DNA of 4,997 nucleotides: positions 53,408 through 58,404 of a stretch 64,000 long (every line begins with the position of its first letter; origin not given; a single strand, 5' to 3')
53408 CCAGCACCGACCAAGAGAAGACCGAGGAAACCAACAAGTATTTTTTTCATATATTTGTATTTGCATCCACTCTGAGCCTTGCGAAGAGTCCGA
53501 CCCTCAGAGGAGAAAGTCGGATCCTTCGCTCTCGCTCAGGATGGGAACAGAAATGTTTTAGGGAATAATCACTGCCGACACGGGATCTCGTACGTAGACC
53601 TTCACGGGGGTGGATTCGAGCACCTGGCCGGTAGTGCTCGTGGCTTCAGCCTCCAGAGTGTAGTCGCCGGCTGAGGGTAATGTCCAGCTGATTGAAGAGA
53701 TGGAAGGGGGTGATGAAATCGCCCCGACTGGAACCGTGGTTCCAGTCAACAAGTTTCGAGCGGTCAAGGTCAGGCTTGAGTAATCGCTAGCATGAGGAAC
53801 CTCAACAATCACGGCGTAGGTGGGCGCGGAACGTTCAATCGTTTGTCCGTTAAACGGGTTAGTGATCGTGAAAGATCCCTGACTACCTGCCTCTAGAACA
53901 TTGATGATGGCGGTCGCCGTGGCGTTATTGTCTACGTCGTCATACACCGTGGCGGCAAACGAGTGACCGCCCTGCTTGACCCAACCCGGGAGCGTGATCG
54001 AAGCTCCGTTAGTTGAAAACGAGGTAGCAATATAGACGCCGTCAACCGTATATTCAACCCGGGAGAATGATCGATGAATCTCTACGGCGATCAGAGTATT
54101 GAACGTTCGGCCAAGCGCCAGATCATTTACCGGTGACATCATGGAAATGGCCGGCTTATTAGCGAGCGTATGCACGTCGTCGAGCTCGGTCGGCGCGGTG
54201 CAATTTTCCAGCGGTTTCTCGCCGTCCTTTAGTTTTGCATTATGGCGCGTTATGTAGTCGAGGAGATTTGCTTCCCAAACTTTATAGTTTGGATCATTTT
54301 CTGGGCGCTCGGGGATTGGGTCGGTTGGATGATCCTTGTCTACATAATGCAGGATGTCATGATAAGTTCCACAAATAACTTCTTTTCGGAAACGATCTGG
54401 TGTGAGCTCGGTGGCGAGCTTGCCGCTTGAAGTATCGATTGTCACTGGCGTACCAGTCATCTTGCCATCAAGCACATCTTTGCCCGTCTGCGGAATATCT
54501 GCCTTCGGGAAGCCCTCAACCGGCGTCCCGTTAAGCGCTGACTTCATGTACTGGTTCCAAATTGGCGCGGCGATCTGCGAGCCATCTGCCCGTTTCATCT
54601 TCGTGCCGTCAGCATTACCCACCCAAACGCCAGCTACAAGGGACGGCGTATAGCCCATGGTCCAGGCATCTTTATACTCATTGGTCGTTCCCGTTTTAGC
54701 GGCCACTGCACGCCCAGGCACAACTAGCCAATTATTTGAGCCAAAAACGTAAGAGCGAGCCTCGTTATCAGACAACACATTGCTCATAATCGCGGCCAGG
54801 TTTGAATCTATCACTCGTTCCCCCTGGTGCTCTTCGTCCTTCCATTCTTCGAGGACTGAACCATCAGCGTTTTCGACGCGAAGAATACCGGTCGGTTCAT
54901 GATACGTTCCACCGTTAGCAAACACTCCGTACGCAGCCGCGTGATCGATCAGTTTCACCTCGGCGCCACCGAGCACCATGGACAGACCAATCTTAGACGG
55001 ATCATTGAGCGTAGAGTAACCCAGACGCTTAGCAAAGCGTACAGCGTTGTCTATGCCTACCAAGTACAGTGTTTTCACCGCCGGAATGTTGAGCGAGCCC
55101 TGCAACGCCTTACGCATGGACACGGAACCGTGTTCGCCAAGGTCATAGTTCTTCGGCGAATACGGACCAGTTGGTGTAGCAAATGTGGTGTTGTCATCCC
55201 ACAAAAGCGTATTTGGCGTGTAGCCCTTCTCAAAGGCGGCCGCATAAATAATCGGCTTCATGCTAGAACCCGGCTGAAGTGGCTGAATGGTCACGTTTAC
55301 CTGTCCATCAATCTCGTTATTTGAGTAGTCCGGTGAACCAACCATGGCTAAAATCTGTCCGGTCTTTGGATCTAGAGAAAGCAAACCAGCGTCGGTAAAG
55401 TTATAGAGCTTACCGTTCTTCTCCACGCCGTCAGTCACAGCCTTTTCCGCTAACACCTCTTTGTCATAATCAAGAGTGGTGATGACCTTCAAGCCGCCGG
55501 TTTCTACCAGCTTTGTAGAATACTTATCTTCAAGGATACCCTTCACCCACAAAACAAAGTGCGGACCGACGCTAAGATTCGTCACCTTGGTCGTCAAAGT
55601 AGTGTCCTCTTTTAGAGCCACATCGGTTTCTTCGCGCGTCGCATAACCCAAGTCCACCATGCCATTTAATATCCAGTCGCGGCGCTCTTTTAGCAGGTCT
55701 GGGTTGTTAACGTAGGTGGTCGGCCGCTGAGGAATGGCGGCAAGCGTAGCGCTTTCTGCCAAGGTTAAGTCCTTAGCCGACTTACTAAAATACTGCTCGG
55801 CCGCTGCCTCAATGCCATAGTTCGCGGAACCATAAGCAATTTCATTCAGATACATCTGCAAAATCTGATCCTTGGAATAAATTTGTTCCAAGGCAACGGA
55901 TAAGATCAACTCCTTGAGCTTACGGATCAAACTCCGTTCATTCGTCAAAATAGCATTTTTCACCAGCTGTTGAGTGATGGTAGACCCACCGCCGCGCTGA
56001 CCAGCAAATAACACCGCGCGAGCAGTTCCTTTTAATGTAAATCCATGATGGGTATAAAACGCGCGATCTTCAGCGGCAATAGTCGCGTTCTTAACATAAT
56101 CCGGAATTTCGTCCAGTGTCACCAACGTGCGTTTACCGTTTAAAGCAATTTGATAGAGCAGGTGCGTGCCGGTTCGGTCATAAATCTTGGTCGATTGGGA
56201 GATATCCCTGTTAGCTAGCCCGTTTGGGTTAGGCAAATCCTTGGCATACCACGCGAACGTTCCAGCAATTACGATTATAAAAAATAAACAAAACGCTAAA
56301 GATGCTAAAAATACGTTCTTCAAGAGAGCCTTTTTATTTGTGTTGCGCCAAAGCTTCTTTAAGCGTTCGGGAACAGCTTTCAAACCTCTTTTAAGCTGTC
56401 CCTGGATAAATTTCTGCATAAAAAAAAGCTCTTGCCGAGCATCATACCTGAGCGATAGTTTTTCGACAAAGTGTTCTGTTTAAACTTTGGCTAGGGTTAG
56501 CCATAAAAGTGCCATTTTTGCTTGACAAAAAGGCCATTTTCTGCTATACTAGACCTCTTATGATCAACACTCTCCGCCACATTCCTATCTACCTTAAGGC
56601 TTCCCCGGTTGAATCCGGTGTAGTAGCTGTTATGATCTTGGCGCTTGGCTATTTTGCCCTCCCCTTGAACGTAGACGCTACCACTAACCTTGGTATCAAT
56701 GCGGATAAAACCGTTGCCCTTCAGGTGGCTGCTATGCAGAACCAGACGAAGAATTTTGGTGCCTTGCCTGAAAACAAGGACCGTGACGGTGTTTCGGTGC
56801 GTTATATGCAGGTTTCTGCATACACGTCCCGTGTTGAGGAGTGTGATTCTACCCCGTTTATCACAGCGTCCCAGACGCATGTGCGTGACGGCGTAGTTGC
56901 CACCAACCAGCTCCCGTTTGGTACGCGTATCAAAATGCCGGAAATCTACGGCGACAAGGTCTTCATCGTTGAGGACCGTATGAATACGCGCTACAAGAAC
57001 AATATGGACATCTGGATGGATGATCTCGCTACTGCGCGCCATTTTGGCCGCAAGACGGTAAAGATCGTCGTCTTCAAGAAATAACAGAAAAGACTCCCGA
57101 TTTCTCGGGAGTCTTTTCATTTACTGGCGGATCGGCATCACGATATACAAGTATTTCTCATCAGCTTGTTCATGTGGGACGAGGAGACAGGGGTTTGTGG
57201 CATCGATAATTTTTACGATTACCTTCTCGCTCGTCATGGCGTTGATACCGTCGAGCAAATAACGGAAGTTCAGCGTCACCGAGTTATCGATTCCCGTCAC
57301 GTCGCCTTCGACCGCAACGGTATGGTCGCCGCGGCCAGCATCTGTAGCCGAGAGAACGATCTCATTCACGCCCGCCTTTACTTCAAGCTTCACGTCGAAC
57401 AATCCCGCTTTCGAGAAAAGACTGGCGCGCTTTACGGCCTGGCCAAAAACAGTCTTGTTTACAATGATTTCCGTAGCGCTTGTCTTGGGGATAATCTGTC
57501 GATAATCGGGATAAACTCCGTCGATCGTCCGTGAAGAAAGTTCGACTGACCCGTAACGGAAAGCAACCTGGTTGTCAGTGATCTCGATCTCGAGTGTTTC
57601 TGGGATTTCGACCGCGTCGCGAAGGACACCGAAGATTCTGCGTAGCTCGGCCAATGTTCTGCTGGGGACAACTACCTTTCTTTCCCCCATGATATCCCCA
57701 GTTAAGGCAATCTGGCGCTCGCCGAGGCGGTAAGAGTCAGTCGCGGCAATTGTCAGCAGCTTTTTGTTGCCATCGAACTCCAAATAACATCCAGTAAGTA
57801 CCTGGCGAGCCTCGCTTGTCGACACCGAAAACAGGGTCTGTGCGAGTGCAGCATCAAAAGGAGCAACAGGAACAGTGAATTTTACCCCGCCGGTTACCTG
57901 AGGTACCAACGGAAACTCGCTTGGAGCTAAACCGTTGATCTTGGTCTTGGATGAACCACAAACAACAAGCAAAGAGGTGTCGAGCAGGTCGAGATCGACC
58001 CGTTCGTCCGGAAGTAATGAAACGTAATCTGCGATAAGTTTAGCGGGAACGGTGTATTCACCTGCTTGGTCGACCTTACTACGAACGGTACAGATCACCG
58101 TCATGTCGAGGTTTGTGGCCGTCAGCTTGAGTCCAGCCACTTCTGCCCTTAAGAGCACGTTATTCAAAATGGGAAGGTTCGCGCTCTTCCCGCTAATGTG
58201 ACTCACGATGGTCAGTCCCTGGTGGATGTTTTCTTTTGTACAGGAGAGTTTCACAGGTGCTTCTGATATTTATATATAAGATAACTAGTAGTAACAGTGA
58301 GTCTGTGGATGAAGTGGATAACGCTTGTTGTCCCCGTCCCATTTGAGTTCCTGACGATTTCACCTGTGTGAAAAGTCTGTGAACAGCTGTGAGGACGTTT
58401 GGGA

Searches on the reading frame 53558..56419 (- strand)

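Call 8: search_protein_families(library=pfam, proteins=[window:53558-56419:-], max_evalue=0.00001)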
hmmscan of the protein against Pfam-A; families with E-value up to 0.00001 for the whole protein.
window:53558-56419:- (953 aa): 2 families
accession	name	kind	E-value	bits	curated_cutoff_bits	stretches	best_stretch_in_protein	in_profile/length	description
PF00912.28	Transgly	-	6.3e-58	195.6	27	1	93-254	10-177/178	Transglycosylase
PF00905.27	Transpeptidase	-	1.1e-30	107.3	22.1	1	349-626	6-299/299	Penicillin binding protein transpeptidase domain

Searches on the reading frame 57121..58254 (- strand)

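Call 9: search_protein_families(library=pfam, proteins=[window:57121-58254:-], max_evalue=0.00001)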
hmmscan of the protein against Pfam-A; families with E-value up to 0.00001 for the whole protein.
window:57121-58254:- (377 aa): 3 families
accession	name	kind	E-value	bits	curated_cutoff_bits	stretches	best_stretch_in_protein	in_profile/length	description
PF02767.21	DNA_pol3_beta_2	-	1.2e-26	93.7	27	1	128-250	2-116/116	DNA polymerase III beta subunit, central domain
PF00712.24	DNA_pol3_beta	-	5e-24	85.2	24.4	1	1-118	1-120/120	DNA polymerase III beta subunit, N-terminal domain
PF02768.20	DNA_pol3_beta_3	-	2.2e-20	73.1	27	1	252-375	1-120/121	DNA polymerase III beta subunit, C-terminal domain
